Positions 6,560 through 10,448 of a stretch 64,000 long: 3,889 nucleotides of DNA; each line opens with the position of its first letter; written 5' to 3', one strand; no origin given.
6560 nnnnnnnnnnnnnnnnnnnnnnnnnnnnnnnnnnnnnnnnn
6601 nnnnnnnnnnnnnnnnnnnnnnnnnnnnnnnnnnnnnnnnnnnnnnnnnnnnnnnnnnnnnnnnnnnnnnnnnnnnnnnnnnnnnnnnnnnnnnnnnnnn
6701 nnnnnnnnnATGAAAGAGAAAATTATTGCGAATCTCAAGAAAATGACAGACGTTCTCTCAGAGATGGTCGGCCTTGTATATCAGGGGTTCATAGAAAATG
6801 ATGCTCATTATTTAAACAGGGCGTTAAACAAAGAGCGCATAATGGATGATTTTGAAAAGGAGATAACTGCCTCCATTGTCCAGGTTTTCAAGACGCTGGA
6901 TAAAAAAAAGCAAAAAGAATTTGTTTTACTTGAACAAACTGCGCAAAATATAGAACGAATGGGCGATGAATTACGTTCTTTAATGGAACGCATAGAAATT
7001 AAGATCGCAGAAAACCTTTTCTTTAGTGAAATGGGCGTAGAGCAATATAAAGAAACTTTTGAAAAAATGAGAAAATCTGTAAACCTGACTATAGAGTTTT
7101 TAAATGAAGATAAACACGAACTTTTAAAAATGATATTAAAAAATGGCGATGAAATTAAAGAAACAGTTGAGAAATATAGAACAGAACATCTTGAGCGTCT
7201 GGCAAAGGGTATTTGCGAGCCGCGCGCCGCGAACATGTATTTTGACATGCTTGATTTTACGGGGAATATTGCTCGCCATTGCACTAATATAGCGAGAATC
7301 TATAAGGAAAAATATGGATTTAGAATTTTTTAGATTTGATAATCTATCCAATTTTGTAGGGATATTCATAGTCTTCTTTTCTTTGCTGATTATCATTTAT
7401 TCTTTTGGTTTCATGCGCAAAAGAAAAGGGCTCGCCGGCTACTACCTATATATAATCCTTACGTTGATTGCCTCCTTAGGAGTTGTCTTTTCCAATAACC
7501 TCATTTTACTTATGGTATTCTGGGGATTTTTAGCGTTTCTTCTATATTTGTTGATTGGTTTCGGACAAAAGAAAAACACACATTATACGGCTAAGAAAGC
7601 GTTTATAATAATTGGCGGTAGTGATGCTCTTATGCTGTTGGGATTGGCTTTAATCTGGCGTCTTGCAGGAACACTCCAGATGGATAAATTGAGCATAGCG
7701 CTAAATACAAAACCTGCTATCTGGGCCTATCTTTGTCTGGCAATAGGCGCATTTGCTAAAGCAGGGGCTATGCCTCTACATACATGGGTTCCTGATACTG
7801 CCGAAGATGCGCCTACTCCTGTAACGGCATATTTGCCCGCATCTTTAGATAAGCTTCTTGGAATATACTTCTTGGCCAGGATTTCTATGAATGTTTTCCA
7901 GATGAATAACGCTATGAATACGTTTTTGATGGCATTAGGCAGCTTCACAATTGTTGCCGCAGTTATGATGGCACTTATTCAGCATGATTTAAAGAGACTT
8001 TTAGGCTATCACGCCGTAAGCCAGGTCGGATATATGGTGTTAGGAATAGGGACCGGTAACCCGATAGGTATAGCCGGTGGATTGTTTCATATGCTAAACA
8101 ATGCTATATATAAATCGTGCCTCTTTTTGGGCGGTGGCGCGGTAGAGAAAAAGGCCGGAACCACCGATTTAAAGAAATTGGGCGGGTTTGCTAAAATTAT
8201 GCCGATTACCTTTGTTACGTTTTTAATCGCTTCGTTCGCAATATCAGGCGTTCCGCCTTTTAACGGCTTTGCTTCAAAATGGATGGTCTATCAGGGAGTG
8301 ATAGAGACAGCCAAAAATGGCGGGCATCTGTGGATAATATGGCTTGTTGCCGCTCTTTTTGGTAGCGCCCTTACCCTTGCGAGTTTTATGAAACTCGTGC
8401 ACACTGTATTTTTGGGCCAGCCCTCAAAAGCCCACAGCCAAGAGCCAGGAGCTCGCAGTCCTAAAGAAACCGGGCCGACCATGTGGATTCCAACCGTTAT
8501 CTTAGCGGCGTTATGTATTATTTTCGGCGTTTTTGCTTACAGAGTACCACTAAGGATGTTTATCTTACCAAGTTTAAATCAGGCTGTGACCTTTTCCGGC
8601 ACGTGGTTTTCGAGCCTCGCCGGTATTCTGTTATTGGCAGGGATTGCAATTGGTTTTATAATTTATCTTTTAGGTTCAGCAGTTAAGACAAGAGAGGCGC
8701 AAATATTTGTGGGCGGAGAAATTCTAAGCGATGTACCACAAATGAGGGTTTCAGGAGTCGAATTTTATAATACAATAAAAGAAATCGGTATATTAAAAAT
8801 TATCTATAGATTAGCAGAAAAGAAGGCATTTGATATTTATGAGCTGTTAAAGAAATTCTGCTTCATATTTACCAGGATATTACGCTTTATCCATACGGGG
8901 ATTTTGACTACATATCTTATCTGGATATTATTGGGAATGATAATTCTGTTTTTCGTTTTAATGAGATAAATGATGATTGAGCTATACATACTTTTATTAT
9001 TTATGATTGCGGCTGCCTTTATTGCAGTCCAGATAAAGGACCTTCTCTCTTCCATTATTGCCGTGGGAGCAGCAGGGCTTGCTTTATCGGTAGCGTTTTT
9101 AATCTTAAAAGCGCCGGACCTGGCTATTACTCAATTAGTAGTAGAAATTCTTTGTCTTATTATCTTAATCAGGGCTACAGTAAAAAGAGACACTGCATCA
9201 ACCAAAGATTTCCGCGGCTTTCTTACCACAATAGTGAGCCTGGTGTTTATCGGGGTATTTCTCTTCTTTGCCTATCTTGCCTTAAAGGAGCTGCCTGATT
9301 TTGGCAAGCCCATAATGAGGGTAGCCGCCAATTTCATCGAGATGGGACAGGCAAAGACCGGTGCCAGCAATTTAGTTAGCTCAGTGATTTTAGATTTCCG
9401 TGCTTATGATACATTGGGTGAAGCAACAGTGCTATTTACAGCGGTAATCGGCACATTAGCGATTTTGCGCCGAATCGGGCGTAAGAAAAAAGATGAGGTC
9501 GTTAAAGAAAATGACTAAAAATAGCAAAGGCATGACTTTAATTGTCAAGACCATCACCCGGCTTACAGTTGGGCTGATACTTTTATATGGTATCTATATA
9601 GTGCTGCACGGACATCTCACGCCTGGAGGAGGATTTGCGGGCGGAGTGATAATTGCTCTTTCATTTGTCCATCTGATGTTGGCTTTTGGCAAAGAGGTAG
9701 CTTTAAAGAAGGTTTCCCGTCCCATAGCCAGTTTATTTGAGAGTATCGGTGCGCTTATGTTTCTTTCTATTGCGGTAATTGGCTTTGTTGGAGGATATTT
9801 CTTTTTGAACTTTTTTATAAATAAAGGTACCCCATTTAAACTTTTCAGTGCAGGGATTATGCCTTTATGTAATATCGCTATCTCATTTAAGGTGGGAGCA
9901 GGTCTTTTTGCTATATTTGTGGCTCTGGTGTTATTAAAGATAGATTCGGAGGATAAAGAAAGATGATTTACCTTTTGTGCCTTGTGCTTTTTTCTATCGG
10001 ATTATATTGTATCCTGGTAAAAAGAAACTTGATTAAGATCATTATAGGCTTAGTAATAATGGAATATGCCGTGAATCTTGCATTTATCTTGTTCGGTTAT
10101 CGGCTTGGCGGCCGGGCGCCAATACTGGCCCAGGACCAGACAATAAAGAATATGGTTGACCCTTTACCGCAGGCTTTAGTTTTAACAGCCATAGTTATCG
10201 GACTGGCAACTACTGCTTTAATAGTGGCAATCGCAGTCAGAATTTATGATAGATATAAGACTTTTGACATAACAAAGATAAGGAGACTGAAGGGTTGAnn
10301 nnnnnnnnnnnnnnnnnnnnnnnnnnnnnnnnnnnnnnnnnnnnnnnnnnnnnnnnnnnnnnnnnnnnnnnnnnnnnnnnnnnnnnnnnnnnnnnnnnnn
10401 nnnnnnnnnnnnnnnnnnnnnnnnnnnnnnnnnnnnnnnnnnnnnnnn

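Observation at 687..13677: Rex-linked group-4 [NiFe]-hydrogenase with Mrp antiporter module preceded by an AsrAB/HydBG-like NAD(P)H module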

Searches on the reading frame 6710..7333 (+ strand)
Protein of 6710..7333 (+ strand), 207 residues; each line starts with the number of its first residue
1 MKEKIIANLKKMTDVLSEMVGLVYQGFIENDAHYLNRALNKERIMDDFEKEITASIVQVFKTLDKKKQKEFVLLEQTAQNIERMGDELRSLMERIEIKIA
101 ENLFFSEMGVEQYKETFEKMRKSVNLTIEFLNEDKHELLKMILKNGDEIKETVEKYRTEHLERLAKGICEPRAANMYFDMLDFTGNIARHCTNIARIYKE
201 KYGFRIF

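Call 3: search_protein_families(library=pfam, proteins=[window:6710-7333:+])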
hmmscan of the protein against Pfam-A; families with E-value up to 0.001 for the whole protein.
window:6710-7333:+ (207 aa): 1 family
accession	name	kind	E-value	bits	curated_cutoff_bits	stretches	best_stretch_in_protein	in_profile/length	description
PF01895.24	PhoU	-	1.9e-16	60.7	23.5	2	9-94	1-88/89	PhoU domain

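Call 43: search_solved_structures(query=window:6710-7330:+, max_evalue=0.01, show_alignments=1)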
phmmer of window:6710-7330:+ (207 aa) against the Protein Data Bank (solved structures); distinct sequences matched with E-value up to 0.01: 0.

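Call 44: search_protein_families(library=ncbifam, proteins=[window:6710-7333:+])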
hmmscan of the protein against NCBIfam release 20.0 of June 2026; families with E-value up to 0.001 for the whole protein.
window:6710-7333:+ (207 aa): 1 family
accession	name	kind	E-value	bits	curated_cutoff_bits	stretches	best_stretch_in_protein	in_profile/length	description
TIGR02135.1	phoU_full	equivalog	3.3e-09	36.7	130.25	2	4-95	113-203/212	phosphate signaling complex protein PhoU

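Call 52: find_homologous_proteins(query=window:6710-7330:+, max_evalue=0.00001)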
Query window:6710-7330:+ (207 aa): 160 proteins with E <= 0.00001 among 314 candidates; the best 120 are listed.
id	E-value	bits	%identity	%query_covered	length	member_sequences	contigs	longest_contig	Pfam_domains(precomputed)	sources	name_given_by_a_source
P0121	2.3e-127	440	100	100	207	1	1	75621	PF01895.25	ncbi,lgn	-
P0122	8.5e-119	412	94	100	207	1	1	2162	PF01895.25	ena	-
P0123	1.6e-117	408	93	100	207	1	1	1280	PF01895.25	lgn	-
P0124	6.0e-117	406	92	100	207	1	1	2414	PF01895.25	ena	-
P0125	2.2e-115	401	90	100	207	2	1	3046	PF01895.25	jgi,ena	-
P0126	3.8e-115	400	90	100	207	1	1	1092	PF01895.25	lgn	-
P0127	1.2e-114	398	90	100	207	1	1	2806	PF01895.25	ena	-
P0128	3.6e-110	384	87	100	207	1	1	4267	PF01895.25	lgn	-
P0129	7.6e-99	347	80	97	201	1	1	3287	PF01895.25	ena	-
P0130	3.5e-98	345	80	97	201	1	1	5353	PF01895.25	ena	-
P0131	1.6e-97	343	79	97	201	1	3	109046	PF01895.25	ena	-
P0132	2.5e-97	342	80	97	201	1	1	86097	PF01895.25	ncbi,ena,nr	ncbi:MAG: Na/Pi cotransporter family protein [Candidatus Omnitrophica bacterium]|nr:Na/Pi cotranspor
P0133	2.5e-96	339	79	97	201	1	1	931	PF01895.25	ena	-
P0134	8.7e-96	337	76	97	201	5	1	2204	PF01895.25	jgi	jgi:phosphate:Na+ symporter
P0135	9.3e-96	337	79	97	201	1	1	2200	PF01895.25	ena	-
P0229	1.7e-61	225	59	91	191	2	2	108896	PF01895.25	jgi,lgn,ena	-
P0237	6.5e-49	184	47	96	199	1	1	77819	PF01895.25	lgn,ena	-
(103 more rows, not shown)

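Call 53: find_encoding_contigs(protein=P0237, flank=9000, max_places=2)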
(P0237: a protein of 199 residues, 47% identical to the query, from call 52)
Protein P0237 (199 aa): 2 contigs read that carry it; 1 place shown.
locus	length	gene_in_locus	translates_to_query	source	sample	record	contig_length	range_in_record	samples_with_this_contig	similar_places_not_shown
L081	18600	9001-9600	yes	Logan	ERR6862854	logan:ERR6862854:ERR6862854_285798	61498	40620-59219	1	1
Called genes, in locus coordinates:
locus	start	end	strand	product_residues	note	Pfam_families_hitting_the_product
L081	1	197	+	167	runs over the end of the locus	PF12838:Fer4_7 (faint), PF13247:Fer4_11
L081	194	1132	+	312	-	PF00146:NADHdh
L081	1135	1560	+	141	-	PF01058:Oxidored_q6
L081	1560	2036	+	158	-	PF00329:Complex1_30kDa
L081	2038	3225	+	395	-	PF00374:NiFeSe_Hases, PF00346:Complex1_49kDa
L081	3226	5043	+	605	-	PF00361:Proton_antipo_M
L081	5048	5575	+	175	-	PF13244:MbhD, PF20501:MbhE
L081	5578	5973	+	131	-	PF04039:MnhB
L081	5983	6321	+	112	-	PF00420:Oxidored_q2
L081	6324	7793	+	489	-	PF00662:Proton_antipo_N, PF00361:Proton_antipo_M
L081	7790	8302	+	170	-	PF01899:MNHE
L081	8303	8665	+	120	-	PF04066:MrpF_PhaF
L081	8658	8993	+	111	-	PF03334:PhaG_MnhG_YufB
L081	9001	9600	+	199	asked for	PF01895:PhoU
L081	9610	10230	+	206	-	PF13187:Fer4_9 (faint), PF12838:Fer4_7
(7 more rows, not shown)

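Call 54: find_encoding_contigs(protein=P0229, flank=9000, max_places=2)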
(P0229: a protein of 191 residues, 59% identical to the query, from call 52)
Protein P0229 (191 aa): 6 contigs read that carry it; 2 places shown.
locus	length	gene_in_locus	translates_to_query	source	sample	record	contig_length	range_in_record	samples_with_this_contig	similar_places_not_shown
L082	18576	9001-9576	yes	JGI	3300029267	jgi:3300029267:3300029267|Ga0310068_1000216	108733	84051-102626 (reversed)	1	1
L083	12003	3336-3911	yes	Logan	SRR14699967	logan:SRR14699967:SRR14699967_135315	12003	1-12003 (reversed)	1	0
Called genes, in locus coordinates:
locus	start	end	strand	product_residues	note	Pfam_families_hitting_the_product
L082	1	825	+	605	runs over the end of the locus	PF08447:PAS_3 (weak), PF00512:HisKA, PF02518:HATPase_c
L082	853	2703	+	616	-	PF00324:AA_permease, PF03845:Spore_permease, PF13520:AA_permease_2, PF00359:PTS_EIIA_2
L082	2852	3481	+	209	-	PF06971:Put_DNA-bind_N, PF02629:CoA_binding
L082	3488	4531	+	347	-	PF13746:Fer4_18 (faint), PF12838:Fer4_7 (faint), PF13187:Fer4_9 (faint), PF13534:Fer4_17 (faint), PF14697:Fer4_21 (faint), PF00037:Fer4 (faint), PF13183:Fer4_8, PF17179:Fer4_22, +3 more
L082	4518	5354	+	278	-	PF00970:FAD_binding_6 (weak), PF00175:NAD_binding_1, PF10418:DHODB_Fe-S_bind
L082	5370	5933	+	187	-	PF13237:Fer4_10 (faint), PF13247:Fer4_11, PF12838:Fer4_7 (weak), PF13187:Fer4_9 (weak), PF00037:Fer4 (weak)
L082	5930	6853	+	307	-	PF00146:NADHdh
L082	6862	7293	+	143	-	PF01058:Oxidored_q6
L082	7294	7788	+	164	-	PF00329:Complex1_30kDa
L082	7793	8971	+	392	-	PF00374:NiFeSe_Hases, PF00346:Complex1_49kDa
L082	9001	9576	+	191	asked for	PF01895:PhoU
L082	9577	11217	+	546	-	PF00662:Proton_antipo_N (weak), PF00361:Proton_antipo_M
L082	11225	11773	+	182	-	PF13244:MbhD, PF20501:MbhE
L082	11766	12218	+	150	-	PF04039:MnhB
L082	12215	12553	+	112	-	PF00420:Oxidored_q2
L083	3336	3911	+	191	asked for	PF01895:PhoU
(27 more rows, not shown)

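Call 71: predict_structure(alignment_id=A1)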
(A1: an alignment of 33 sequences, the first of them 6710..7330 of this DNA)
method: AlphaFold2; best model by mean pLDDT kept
length: 207 residues; sequences in the alignment: 33
mean_pLDDT: 93.9   pTM: 0.90
mean pLDDT of the five models: 93.9, 93.7, 93.4, 93.1, 92.5
residues with pLDDT >= 90: 189; 70-90: 13; 50-70: 4; < 50: 1
segments of 3 or more residues with pLDDT < 50: none
pLDDT, mean of each block of 10 residues (from residue 1): 94 97 95 91 94 95 93 96 97 95 91 98 98 93 98 97 93 95 98 94 60
secondary structure, 60 per line:
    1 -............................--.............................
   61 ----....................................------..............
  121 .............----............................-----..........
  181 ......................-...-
elements in order: H2-29 H32-60 H65-100 H107-133 H138-165 H171-202

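Call 73: fold_search(model_id=the predicted structure, library=pdb)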
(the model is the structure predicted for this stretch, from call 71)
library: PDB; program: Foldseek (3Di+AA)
matches with E <= 10: 386; with E <= 0.001: 16
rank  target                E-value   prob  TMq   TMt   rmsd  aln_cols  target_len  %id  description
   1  4q25_A                1.4e-05  1.00  0.85  0.84   2.0       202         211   15  Crystal structure of PhoU from Pseudomonas aeruginosa (released 2015-02-18)
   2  1t8b_A                1.5e-05  1.00  0.81  0.81   2.5       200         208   16  Crystal structure of refolded PHOU-like protein (gi 2983430) from Aquifex aeolicus (released 2004-12-07)
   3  4q25_B                5.0e-05  1.00  0.86  0.86   1.9       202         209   15  Crystal structure of PhoU from Pseudomonas aeruginosa (released 2015-02-18)
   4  1t72_G                7.0e-05  1.00  0.82  0.80   2.3       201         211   16  Crystal structure of phosphate transport system protein phoU from Aquifex aeolicus (released 2004-12-07)
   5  1t72_B                1.0e-04  1.00  0.83  0.81   2.6       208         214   16  Crystal structure of phosphate transport system protein phoU from Aquifex aeolicus (released 2004-12-07)
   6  1sum                  1.9e-04  1.00  0.74  0.69   3.5       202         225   15  Crystal structure of a hypothetical protein at 2.0 A resolution (released 2004-08-24)
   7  1xwm                  2.5e-04  1.00  0.79  0.77   3.2       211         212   14  The crystal structure of PhoU (phosphate uptake regulator), Structural genomics (released 2004-12-14)
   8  3l39                  2.5e-04  1.00  0.54  0.54   6.3       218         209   16  Crystal structure of Putative PhoU-like phosphate regulatory protein (BT4638) from BACTEROIDES THETAIOTAOMICRON VPI-5482 (released 2010-01-19)
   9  1t72_A                2.9e-04  1.00  0.82  0.79   2.4       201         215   16  Crystal structure of phosphate transport system protein phoU from Aquifex aeolicus (released 2004-12-07)
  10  2i0m                  3.9e-04  1.00  0.84  0.84   2.3       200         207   12  Crystal structure of the phosphate transport system regulatory protein PhoU from Streptococcus pneumoniae (released 2006-09-19)
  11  1t72_E                3.9e-04  1.00  0.81  0.79   2.5       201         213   16  Crystal structure of phosphate transport system protein phoU from Aquifex aeolicus (released 2004-12-07)
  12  2olt_A                4.2e-04  1.00  0.75  0.73   3.3       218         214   11  Crystal structure of a phou-like protein (so_3770) from shewanella oneidensis mr-1 at 2.00 A resolution (released 2007-02-06)
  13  2iiu_B                4.9e-04  1.00  0.72  0.71   3.9       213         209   13  Crystal structure of a putative PhoU-like phosphate regulatory protein (NP_719307.1) from Shewanella oneidensis MR-1 a (released 2006-10-17)
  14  2iiu_C                5.9e-04  1.00  0.64  0.62   5.2       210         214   13  Crystal structure of a putative PhoU-like phosphate regulatory protein (NP_719307.1) from Shewanella oneidensis MR-1 a (released 2006-10-17)
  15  2olt_C                8.5e-04  1.00  0.63  0.61   5.3       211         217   13  Crystal structure of a phou-like protein (so_3770) from shewanella oneidensis mr-1 at 2.00 A resolution (released 2007-02-06)
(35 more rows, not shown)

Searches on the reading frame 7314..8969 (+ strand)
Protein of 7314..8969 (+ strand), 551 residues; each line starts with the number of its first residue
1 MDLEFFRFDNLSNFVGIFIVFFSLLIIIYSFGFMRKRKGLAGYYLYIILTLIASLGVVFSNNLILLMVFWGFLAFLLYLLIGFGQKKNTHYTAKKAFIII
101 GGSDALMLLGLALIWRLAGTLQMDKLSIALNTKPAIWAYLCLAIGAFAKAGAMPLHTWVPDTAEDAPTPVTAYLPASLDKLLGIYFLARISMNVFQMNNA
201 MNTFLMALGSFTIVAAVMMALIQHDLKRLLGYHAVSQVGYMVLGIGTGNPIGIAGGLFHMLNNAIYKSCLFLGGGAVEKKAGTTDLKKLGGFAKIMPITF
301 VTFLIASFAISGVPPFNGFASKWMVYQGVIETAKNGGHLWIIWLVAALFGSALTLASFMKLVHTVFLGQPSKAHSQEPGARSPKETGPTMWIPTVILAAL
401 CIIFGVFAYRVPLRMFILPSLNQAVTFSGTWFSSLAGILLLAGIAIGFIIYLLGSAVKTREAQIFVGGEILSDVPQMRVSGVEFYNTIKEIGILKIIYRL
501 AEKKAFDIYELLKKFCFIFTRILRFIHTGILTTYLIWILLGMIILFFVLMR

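Call 3: search_protein_families(library=pfam, proteins=[window:7314-8969:+])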
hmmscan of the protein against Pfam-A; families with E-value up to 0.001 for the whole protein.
window:7314-8969:+ (551 aa): 2 families
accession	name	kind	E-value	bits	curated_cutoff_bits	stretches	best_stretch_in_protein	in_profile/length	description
PF00361.26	Proton_antipo_M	-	1.3e-56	192.4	21.5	1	60-334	1-280/294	NADH:quinone oxidoreductase/Mrp antiporter, TM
PF00662.26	Proton_antipo_N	-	1.9e-06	28.1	24.5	1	6-44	13-51/51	NADH-Ubiquinone oxidoreductase (complex I), chain 5 N-terminus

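Call 44: search_protein_families(library=ncbifam, proteins=[window:7314-8969:+])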
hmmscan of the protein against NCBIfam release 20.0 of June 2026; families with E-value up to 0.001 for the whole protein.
window:7314-8969:+ (551 aa): 73 families (the best 25 are shown)
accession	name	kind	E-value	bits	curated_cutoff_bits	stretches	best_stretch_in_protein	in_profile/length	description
NF005141.0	PRK06590.1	equivalog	5.9e-82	276.5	556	1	6-550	77-610/615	NADH-quinone oxidoreductase subunit L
NF006240.0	PRK08376.1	subfamily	4.2e-79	266.8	662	1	6-424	86-507/521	putative monovalent cation/H+ antiporter subunit D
NF006419.0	PRK08668.1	equivalog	2.1e-77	261.3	617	1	15-547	71-610/613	NADH dehydrogenase subunit M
TIGR01974.1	NDH_I_L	subfamily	1.3e-76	258.9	407.5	1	6-549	78-629/630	NADH-quinone oxidoreductase subunit L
NF009288.0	PRK12648.1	equivalog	3.1e-73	247.3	1104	1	6-543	72-583/954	monovalent cation/H+ antiporter subunit A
NF005097.0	PRK06525.1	equivalog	3e-72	243.9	430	1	7-410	73-477/480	hydrogenase 4 subunit D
NF009287.0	PRK12647.1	equivalog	9.6e-71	239.3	937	1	6-457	72-521/773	putative monovalent cation/H+ antiporter subunit A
NF005086.0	PRK06521.1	equivalog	1.8e-69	234.9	667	1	6-411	76-495/669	hydrogenase 4 subunit B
NF009310.0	PRK12668.1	equivalog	3.5e-68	230.8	564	1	1-450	59-473/584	Na(+)/H(+) antiporter subunit D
NF009289.0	PRK12649.1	equivalog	1.4e-67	228.7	1117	1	8-464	78-539/789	putative monovalent cation/H+ antiporter subunit A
TIGR00940.1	2a6301s01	subfamily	2.2e-67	228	920.45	1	7-410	72-491/793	monovalent cation:proton antiporter subunit A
NF009285.0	PRK12645.1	equivalog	1.9e-66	224.9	1028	1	8-410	76-495/804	Na+/H+ antiporter subunit A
NF009284.0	PRK12644.1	equivalog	3.3e-63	214.1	962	1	6-411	70-474/975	Na+/H+ antiporter subunit A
NF006236.0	PRK08375.1-1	equivalog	2.9e-62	211.2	663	1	6-409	76-482/493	putative monovalent cation/H+ antiporter subunit D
NF006418.0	PRK08667.1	equivalog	1.6e-58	198.8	794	1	6-502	73-568/644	hydrogenase membrane subunit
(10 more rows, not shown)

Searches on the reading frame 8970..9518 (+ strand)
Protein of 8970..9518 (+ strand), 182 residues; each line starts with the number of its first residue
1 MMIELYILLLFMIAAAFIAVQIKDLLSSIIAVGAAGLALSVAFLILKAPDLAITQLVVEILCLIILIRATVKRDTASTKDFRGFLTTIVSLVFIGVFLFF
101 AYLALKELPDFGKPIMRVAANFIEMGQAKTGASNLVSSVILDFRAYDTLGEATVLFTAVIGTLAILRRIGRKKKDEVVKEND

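Call 4: search_protein_families(library=pfam, proteins=[window:8970-9518:+])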
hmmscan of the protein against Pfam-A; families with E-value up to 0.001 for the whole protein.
window:8970-9518:+ (182 aa): 2 families
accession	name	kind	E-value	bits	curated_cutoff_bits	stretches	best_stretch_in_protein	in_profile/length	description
PF13244.11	MbhD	-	8.7e-16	58.3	27.2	1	10-69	1-61/67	MBH, subunit D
PF20501.3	MbhE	-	7.4e-11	42.4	27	1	117-169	32-84/98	MBH, subunit E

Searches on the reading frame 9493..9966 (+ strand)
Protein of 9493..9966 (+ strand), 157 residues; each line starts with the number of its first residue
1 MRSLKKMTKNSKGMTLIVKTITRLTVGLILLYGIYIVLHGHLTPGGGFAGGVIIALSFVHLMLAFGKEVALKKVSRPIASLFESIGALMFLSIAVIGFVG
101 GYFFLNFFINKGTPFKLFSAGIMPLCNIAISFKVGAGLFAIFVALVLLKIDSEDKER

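Call 4: search_protein_families(library=pfam, proteins=[window:9493-9966:+])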
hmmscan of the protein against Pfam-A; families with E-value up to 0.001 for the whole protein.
window:9493-9966:+ (157 aa): 1 family
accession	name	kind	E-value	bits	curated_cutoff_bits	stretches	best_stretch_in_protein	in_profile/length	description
PF04039.18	MnhB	-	9.7e-25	87.7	22.5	1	17-138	1-125/127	Domain related to MnhB subunit of Na+/H+ antiporter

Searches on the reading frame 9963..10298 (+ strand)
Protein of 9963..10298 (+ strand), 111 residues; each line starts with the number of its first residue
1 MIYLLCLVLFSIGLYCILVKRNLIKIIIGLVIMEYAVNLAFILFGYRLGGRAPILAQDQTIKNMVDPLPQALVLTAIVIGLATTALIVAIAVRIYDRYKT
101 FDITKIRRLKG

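Call 4: search_protein_families(library=pfam, proteins=[window:9963-10298:+])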
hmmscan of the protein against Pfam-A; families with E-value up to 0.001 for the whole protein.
window:9963-10298:+ (111 aa): 1 family
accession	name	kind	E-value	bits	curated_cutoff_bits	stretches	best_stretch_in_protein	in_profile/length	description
PF00420.29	Oxidored_q2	-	7.6e-30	103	26.1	1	1-111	1-95/95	NADH-ubiquinone/plastoquinone oxidoreductase chain 4L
